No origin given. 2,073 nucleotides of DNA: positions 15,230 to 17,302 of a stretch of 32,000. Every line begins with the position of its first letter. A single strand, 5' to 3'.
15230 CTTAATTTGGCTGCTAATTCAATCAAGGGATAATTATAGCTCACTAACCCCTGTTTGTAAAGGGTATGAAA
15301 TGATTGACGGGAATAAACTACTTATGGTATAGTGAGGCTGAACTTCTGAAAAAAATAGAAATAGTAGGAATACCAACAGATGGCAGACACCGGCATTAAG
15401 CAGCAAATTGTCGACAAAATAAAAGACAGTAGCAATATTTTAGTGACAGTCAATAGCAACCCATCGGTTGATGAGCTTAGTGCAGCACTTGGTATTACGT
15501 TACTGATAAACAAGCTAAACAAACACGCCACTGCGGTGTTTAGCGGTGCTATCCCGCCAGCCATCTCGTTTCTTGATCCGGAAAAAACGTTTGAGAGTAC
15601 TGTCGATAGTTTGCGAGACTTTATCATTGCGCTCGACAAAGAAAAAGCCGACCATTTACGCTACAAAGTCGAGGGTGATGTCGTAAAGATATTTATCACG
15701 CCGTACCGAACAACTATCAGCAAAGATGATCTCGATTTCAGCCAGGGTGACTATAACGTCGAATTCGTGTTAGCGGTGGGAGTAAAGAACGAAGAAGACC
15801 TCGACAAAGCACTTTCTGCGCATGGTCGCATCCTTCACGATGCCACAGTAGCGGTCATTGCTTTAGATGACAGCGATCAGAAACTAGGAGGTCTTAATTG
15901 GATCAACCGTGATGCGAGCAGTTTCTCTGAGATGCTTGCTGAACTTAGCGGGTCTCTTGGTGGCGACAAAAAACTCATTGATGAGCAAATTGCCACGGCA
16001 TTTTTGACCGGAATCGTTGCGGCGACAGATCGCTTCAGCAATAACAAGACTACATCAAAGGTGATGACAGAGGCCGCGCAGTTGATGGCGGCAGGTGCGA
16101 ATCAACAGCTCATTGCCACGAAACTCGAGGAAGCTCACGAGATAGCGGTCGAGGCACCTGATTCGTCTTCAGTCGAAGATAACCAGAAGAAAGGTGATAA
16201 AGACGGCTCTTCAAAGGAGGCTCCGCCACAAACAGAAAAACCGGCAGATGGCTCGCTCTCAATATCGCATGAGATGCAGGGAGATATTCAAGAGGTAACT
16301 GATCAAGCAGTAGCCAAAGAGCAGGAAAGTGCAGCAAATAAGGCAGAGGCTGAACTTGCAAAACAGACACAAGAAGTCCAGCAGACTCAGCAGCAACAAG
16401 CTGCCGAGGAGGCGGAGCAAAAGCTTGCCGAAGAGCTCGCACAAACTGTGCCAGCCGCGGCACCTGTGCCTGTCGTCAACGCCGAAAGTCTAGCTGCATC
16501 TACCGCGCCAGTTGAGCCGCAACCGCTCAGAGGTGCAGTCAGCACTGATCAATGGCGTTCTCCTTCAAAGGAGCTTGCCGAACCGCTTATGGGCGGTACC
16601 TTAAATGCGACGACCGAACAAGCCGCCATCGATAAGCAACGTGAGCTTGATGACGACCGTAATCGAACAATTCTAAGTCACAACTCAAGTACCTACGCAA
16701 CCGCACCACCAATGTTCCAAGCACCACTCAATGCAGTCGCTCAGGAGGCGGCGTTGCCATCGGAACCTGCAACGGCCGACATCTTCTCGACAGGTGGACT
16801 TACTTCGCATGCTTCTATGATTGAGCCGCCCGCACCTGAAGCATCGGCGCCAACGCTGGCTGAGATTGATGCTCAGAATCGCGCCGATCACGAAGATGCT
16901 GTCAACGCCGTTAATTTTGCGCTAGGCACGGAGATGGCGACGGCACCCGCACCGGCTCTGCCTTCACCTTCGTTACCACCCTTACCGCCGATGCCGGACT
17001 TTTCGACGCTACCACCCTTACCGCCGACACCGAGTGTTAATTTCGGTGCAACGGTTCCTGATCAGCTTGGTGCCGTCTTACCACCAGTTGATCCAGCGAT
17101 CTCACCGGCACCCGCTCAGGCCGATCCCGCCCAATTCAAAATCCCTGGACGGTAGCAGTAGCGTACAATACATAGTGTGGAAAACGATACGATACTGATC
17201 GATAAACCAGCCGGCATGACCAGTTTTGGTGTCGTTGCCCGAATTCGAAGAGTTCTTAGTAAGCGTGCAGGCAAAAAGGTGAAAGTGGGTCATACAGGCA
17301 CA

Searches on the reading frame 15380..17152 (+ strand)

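Call 11: search_protein_families(library=pfam, proteins=[window:15380-17152:+], max_evalue=0.01)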
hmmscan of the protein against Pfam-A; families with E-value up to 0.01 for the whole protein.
window:15380-17152:+ (591 aa): 1 family
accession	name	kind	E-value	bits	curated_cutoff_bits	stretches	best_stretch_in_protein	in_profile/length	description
PF01368.27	DHH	-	0.0017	19.1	28.1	0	19-212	1-125/125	DHH family, N-terminal domain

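Call 12: search_protein_families(library=ncbifam, proteins=[window:15380-17152:+], max_evalue=0.01)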
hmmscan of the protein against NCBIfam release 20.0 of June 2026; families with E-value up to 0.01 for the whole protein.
window:15380-17152:+ (591 aa): 2 families
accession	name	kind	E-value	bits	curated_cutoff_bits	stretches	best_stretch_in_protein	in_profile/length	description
NF053633.1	OlncasPapPhNrnA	equivalog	1.2e-05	24.4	350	1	172-253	123-201/317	bifunctional oligoribonuclease/PAP phosphatase NrnA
NF000324.2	blaLUT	exception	0.0094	15.1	600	0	165-248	19-100/296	LUT family class A beta-lactamase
